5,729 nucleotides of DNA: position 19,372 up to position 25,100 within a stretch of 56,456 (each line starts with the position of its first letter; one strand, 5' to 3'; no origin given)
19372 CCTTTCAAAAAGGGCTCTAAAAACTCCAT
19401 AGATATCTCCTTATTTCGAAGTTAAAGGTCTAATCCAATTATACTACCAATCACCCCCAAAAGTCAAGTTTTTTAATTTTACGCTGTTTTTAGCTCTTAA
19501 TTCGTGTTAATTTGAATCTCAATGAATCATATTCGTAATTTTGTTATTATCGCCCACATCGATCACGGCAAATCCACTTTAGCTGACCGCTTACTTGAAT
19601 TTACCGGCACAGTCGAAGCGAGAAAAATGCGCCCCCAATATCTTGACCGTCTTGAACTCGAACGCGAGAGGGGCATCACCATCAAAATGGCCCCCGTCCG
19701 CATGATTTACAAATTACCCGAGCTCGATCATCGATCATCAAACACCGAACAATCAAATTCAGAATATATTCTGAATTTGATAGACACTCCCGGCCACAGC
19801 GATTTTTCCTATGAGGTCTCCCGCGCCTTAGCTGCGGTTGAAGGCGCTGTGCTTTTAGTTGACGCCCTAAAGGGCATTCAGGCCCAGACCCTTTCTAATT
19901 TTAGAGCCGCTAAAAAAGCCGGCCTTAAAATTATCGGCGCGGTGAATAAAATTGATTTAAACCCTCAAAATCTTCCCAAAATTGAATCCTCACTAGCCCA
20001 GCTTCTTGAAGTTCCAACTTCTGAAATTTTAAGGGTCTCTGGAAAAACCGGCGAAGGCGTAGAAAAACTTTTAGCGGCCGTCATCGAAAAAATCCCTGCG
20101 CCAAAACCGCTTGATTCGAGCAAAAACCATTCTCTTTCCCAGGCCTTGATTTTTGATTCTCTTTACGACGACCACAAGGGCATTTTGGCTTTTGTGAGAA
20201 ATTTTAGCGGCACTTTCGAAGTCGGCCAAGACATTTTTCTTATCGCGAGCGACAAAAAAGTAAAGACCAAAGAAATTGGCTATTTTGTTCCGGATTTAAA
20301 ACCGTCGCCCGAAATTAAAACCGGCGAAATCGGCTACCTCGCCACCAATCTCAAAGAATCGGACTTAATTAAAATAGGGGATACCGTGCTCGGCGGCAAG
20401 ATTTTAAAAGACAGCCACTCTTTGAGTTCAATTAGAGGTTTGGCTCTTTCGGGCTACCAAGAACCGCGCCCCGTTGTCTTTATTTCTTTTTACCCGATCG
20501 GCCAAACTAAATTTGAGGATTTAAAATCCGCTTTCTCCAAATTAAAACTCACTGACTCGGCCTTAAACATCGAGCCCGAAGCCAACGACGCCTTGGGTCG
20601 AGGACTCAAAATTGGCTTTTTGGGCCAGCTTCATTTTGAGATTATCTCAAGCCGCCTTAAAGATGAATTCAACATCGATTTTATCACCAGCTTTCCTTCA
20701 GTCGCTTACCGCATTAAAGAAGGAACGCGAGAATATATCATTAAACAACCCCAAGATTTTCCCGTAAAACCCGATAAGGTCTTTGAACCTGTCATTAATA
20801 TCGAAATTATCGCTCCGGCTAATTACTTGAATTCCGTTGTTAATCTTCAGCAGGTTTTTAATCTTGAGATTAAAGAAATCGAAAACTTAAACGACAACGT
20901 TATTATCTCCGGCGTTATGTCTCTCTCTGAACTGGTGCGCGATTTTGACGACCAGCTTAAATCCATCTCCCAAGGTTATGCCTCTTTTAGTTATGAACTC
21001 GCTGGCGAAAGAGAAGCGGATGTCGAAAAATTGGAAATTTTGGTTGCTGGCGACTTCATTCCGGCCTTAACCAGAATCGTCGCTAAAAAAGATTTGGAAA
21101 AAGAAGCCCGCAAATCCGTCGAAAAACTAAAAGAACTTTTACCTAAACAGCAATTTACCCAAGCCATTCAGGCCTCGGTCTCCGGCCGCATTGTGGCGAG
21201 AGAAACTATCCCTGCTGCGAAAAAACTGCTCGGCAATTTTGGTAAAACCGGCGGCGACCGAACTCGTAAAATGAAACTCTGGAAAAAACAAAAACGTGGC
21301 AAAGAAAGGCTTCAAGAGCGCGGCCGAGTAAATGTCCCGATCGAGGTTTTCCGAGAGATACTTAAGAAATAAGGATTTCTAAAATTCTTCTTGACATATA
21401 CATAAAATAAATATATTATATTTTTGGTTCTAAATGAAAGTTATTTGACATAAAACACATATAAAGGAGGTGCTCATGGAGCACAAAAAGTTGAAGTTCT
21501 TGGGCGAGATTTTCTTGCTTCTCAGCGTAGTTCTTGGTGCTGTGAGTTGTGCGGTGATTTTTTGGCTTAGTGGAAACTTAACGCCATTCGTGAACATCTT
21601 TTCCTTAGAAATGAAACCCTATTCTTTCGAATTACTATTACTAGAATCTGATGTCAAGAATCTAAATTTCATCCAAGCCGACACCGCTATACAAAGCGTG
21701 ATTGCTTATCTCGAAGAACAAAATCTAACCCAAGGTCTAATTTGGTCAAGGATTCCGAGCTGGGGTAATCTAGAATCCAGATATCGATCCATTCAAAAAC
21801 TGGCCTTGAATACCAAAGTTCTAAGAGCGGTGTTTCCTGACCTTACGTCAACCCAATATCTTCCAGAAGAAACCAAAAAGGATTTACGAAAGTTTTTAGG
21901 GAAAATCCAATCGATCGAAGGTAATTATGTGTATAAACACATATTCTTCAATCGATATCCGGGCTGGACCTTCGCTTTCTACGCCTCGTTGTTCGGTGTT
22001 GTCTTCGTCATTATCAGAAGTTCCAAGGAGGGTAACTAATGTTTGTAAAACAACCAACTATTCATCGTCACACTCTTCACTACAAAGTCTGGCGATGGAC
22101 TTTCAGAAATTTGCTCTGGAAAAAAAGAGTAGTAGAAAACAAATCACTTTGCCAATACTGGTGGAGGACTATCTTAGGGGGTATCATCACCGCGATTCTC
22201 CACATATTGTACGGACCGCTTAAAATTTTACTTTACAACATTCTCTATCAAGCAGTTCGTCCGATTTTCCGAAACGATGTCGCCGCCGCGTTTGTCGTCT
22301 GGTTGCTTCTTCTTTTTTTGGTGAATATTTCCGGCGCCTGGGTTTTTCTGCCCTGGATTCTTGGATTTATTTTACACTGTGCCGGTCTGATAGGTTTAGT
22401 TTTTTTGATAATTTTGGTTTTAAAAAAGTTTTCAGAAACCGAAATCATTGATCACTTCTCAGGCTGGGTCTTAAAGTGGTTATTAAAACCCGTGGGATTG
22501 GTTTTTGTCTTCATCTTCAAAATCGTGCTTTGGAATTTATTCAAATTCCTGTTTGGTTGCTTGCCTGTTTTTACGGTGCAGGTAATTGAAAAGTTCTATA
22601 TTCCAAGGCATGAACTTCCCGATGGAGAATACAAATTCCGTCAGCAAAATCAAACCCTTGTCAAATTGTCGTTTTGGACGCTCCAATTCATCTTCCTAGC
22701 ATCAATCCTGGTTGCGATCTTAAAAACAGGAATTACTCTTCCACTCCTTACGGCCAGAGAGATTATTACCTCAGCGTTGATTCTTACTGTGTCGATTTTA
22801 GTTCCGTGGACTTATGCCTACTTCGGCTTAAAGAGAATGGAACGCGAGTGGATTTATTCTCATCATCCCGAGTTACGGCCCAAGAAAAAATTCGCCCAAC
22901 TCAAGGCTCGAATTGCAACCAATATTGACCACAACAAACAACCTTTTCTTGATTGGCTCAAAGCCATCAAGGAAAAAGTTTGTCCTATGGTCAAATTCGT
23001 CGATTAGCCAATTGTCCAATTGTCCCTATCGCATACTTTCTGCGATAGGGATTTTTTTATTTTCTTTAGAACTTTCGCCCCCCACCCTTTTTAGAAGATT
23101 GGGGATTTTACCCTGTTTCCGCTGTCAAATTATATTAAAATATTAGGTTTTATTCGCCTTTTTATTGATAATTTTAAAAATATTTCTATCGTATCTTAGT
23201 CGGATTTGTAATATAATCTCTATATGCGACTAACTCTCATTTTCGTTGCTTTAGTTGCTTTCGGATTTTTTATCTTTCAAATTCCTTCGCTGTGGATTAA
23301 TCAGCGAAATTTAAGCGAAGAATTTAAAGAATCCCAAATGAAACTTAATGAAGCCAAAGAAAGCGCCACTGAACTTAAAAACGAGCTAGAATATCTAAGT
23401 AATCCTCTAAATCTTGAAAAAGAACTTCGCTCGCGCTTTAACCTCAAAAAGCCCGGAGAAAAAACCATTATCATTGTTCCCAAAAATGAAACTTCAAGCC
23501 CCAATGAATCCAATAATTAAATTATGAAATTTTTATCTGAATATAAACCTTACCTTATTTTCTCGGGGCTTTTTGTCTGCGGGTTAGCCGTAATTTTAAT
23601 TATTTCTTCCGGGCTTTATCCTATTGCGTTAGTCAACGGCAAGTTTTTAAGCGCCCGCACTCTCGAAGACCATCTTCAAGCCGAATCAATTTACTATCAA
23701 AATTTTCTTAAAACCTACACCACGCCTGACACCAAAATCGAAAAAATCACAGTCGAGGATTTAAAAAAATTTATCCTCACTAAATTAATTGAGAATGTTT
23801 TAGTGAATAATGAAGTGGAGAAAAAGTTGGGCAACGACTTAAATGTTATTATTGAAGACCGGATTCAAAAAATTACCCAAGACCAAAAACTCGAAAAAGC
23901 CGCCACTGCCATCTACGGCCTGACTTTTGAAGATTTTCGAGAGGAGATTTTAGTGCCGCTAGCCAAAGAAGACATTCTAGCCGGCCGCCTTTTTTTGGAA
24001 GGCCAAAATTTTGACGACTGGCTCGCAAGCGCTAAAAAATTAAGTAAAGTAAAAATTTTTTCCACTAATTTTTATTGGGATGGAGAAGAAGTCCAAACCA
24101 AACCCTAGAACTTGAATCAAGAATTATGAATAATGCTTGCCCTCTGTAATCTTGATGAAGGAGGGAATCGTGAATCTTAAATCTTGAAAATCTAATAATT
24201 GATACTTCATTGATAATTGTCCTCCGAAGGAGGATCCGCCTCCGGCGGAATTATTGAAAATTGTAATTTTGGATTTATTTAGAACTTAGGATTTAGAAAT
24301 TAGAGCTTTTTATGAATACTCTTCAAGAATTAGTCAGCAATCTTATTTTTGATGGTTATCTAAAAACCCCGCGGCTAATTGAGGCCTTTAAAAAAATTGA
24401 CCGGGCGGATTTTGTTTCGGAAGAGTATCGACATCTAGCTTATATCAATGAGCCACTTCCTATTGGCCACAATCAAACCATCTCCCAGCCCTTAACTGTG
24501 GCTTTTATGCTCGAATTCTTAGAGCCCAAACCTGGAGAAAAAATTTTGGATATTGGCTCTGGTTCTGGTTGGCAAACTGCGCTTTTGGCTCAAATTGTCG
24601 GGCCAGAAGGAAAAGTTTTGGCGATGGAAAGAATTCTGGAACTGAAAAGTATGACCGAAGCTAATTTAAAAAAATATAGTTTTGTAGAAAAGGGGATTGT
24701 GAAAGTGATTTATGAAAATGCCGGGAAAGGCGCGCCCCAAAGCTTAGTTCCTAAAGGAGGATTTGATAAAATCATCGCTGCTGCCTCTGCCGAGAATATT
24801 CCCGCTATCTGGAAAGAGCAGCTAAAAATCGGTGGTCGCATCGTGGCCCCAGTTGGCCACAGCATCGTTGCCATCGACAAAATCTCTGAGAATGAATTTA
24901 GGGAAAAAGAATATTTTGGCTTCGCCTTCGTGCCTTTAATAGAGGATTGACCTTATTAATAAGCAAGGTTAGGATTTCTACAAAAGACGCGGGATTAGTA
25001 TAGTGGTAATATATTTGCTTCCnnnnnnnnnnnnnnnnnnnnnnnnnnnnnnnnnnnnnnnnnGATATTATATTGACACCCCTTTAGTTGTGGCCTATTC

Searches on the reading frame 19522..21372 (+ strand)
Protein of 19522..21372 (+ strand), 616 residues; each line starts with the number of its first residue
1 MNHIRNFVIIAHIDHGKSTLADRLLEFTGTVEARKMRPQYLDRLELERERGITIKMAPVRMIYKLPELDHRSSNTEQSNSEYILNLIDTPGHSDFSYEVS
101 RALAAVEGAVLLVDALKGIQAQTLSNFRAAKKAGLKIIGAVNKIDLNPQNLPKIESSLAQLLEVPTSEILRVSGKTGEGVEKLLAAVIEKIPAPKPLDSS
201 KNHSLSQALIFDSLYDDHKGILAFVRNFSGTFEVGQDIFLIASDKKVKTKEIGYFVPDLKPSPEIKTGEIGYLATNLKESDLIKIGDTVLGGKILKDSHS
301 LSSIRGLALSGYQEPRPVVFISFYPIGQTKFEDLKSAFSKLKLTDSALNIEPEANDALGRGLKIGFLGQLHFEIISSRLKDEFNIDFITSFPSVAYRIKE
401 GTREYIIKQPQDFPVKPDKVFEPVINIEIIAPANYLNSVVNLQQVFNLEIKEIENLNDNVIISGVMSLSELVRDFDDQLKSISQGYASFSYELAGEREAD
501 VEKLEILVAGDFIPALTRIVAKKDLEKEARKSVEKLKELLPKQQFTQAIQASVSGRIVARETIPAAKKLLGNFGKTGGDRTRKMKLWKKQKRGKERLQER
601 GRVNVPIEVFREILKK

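Call 67: search_protein_families(library=pfam, proteins=[window:19522-21372:+], max_evalue=0.001)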
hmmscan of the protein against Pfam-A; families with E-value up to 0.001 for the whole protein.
window:19522-21372:+ (616 aa): 7 families
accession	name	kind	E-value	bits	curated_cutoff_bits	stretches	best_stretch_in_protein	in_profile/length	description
PF00009.33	GTP_EFTU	-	5.1e-51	173.4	26.5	1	3-192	2-187/188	Elongation factor Tu GTP binding domain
PF06421.17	LepA_C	-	1.1e-27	96.7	29.7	1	510-615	3-107/107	GTP-binding protein LepA C-terminus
PF00679.30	EFG_C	-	2.7e-13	50.2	27.9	1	420-504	2-86/89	Elongation factor G C-terminus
PF03144.31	GTP_EFTU_D2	-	1.3e-06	29.2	30.3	1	220-289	1-72/73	Elongation factor Tu domain 2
PF14492.12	EFG_III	-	3.4e-05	24.3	27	1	315-389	2-73/75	Elongation Factor G, domain III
PF22042.2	EF-G_D2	-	3.6e-05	24.2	27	1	207-256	3-50/84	Elongation factor G domain 2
PF10662.15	PduV-EutP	-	0.00074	19.8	21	0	81-185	35-139/143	Ethanolamine utilisation - propanediol utilisation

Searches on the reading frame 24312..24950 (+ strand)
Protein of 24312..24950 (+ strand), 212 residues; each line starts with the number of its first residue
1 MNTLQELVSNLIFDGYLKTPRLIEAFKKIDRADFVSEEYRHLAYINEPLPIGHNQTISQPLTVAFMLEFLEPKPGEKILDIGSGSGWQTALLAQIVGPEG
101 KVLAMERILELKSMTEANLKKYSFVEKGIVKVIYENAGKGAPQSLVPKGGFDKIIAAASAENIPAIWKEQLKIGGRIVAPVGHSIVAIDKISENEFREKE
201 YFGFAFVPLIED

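Call 67: search_protein_families(library=pfam, proteins=[window:24312-24950:+], max_evalue=0.001)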
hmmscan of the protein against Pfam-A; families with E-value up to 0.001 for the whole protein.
window:24312-24950:+ (212 aa): 4 families
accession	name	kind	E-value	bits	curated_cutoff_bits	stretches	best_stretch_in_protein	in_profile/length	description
PF01135.25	PCMT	-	1.9e-50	172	20.3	1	5-211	4-207/210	Protein-L-isoaspartate(D-aspartate) O-methyltransferase (PCMT)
PF13847.12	Methyltransf_31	-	1.5e-05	25.2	27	1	73-163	2-87/145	Methyltransferase domain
PF01189.24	Methyltr_RsmB-F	-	6.9e-05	23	27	1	69-130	3-64/199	16S rRNA methyltransferase RsmB/F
PF01209.24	Ubie_methyltran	-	0.00091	19.1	20.1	0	65-186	38-151/233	ubiE/COQ5 methyltransferase family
